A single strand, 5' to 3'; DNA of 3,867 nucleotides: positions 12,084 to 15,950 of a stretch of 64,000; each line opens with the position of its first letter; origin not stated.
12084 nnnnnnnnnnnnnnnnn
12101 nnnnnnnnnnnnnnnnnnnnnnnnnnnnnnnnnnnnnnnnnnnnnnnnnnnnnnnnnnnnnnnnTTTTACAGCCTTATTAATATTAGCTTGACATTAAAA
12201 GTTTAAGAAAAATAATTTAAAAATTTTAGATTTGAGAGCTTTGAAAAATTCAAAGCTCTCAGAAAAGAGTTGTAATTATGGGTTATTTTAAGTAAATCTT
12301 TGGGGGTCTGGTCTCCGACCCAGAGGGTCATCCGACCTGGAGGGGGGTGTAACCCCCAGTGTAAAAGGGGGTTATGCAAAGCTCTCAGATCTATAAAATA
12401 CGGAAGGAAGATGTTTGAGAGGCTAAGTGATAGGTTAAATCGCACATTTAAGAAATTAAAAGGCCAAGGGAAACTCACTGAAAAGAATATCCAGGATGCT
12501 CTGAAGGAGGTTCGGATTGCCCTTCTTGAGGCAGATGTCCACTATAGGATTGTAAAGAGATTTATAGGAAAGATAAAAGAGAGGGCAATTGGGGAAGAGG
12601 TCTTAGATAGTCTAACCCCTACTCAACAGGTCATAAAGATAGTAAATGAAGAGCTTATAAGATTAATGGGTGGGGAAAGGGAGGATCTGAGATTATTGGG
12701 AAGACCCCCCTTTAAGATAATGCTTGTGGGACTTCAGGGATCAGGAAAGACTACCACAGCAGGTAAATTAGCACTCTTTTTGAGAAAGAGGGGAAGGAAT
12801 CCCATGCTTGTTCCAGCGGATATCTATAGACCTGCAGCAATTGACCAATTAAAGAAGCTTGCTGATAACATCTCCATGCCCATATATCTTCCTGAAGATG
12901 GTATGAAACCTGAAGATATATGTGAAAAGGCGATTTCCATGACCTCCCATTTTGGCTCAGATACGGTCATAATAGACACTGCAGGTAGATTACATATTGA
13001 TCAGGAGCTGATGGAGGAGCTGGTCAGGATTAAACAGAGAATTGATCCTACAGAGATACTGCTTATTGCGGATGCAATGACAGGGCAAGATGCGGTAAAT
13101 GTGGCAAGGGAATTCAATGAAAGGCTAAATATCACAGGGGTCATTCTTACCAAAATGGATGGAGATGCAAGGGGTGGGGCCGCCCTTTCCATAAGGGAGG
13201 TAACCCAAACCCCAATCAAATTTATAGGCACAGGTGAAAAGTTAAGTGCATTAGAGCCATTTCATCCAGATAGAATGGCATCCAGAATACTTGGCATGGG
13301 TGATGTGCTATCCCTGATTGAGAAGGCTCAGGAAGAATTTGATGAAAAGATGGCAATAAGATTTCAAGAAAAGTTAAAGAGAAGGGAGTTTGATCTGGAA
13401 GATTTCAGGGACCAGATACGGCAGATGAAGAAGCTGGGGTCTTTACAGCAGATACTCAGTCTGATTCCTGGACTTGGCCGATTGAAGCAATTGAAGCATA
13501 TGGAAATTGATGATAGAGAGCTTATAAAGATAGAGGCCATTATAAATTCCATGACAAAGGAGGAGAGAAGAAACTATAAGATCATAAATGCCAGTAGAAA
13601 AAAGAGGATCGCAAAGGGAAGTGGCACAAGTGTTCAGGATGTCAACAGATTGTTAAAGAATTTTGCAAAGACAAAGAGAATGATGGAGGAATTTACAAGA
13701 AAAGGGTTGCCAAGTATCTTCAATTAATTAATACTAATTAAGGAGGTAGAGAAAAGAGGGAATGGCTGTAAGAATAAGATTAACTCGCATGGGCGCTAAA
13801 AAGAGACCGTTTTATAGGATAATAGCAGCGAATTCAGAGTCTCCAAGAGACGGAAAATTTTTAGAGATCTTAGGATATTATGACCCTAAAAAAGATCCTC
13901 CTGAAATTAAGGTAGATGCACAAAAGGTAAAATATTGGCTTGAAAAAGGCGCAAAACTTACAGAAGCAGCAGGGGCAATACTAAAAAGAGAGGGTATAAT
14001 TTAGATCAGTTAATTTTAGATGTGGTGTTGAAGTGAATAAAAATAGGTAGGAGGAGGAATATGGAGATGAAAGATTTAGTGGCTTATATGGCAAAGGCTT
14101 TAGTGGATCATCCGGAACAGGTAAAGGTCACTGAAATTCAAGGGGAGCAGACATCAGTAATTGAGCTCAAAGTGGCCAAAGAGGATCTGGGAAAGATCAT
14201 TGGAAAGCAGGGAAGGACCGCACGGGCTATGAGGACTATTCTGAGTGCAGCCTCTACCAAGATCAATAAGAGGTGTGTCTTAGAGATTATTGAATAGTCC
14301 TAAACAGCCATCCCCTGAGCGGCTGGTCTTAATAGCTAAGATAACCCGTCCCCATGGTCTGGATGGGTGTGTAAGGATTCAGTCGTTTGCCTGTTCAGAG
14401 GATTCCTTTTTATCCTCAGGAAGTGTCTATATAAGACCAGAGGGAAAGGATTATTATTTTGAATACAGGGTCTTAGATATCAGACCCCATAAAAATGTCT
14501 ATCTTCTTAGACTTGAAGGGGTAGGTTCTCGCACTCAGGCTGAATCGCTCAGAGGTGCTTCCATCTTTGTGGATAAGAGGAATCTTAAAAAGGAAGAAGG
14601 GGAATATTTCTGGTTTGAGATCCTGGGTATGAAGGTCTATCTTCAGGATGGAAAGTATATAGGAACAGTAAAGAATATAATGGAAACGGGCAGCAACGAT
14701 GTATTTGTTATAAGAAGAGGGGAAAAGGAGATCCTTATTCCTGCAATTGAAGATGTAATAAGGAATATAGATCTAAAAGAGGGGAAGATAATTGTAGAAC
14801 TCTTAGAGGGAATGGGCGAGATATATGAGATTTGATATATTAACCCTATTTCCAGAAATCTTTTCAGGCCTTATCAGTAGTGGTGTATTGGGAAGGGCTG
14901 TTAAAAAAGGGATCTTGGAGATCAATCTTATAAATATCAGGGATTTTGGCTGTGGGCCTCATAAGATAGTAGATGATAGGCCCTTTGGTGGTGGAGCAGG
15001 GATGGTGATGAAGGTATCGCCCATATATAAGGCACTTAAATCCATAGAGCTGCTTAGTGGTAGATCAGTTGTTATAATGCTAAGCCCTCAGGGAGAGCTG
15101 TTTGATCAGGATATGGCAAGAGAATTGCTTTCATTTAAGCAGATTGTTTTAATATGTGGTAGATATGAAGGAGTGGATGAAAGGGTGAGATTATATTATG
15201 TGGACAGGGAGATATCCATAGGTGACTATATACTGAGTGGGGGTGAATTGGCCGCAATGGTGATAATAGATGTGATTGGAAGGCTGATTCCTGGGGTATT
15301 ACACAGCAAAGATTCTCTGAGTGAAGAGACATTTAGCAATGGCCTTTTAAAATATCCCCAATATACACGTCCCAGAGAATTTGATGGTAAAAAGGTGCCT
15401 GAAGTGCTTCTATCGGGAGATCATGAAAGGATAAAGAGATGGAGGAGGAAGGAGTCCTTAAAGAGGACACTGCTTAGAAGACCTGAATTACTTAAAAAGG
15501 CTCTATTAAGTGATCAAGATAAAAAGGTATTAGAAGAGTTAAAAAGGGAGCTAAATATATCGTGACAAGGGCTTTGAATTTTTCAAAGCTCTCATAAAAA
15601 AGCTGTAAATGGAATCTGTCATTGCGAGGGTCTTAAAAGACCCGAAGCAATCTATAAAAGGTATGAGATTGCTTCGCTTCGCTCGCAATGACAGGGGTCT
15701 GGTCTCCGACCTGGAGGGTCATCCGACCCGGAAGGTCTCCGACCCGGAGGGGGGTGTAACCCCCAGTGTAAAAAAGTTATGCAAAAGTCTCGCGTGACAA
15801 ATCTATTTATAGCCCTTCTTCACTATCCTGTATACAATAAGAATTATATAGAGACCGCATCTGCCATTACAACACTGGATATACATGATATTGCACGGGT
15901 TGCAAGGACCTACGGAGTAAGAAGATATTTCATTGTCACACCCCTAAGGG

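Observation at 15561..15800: Repeat copy 4 appears to have split a GTGA-overlapped trmD/SPOUT gene junction, duplicating it and donating a new ATG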

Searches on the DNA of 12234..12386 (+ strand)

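Call 66: search_dna_similar(query=window:12234-12386:+, collection=phages, mode=distant, max_rows=8)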
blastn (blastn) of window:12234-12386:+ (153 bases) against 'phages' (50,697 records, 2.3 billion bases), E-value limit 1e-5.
No match.

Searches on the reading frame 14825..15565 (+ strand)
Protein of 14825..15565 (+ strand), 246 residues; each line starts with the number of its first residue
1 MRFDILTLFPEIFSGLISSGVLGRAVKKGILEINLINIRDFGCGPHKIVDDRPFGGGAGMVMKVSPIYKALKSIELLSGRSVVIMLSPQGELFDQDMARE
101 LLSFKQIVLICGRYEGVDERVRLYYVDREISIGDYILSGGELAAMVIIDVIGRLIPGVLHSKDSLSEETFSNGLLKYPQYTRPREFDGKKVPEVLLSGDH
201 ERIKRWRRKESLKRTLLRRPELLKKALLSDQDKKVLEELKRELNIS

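Call 11: search_protein_families(library=pfam, proteins=[window:14825-15565:+], max_evalue=0.01)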
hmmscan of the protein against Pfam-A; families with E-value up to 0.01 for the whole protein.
window:14825-15565:+ (246 aa): 1 family
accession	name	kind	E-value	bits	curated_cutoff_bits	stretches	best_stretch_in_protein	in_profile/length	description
PF01746.26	tRNA_m1G_MT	-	6.6e-62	209.2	27.3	1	23-220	2-195/195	tRNA (Guanine-1)-methyltransferase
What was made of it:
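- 14825..15565 (+): trmD (tRNA m1G37 methyltransferase). Its stop TGA is at 15563-15565, inside the left repeat copy. Pfam PF01746, E 6.6e-62 (call 11).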

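Call 35: find_encoding_contigs(protein=window:14825-15562:+, flank=1500, max_places=6)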
Protein window:14825-15562:+ (246 aa): 3 contigs read that carry it; 3 places shown.
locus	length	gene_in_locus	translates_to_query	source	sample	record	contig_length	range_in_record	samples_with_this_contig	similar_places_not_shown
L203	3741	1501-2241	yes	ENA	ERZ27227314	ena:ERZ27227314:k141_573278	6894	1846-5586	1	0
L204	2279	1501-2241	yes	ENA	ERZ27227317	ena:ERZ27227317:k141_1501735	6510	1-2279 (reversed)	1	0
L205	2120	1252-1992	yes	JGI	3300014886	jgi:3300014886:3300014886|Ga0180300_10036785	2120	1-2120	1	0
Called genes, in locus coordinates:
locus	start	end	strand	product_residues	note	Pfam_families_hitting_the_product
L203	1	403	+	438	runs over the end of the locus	PF01656:CbiA (faint), PF02881:SRP54_N, PF00448:SRP54, PF02978:SRP_SPB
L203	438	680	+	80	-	PF00886:Ribosomal_S16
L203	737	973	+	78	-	PF13083:KH_KhpA-B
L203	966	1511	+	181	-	PF01782:RimM, PF05239:PRC, PF24986:PRC_RimM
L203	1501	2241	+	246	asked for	PF01746:tRNA_m1G_MT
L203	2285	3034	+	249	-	PF09936:Methyltrn_RNA_4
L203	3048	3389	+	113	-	PF01245:Ribosomal_L19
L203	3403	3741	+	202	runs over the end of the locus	PF01351:RNase_HII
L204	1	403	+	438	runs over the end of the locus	PF02881:SRP54_N, PF00448:SRP54, PF01656:CbiA (weak), PF02978:SRP_SPB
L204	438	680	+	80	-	PF00886:Ribosomal_S16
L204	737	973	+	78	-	PF13083:KH_KhpA-B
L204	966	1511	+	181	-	PF01782:RimM, PF05239:PRC, PF24986:PRC_RimM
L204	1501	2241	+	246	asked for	PF01746:tRNA_m1G_MT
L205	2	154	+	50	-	?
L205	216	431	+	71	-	PF00886:Ribosomal_S16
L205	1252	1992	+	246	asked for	PF01746:tRNA_m1G_MT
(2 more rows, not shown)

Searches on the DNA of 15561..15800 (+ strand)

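Call 65: search_dna_similar(query=window:15561-15800:+, collection=plasmids, mode=distant, max_rows=8)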
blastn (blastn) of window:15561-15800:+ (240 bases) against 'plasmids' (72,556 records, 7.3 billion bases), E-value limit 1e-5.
No match.
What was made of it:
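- Tried and rejected: There was no plasmid or phage similarity (calls 65, 66).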
